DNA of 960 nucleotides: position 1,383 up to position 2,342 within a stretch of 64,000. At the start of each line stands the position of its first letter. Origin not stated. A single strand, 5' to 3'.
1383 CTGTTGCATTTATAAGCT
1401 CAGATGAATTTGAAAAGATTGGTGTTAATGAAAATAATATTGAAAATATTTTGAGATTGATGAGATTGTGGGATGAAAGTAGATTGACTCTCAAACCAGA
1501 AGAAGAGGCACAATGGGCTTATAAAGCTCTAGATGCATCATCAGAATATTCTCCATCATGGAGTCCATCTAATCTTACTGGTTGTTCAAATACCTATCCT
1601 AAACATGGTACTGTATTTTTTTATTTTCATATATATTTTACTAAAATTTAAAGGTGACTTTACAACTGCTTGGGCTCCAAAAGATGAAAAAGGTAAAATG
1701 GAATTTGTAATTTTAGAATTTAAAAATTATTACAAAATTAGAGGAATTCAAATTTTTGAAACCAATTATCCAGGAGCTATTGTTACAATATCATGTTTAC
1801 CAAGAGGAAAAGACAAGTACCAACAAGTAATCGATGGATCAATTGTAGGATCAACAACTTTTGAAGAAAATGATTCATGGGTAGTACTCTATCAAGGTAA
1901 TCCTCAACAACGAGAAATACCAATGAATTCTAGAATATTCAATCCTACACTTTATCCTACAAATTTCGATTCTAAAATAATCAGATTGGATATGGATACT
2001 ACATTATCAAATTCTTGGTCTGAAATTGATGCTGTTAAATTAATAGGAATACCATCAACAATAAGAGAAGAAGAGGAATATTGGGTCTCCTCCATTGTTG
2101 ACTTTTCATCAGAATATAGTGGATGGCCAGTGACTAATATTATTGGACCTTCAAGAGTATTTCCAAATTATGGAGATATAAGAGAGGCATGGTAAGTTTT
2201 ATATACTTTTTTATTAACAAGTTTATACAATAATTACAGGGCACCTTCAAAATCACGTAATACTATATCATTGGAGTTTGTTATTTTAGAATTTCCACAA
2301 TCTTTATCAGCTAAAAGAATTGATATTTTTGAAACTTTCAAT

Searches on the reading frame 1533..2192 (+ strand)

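Call 20: search_protein_families(library=pfam, proteins=[window:1533-2192:+], max_evalue=0.01)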
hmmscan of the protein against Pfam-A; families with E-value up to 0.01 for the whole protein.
window:1533-2192:+ (220 aa): 1 family
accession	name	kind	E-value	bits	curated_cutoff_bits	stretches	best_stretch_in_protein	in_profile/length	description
PF01834.22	XRCC1_N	-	0.002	18.6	21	0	41-98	27-85/148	XRCC1 N terminal domain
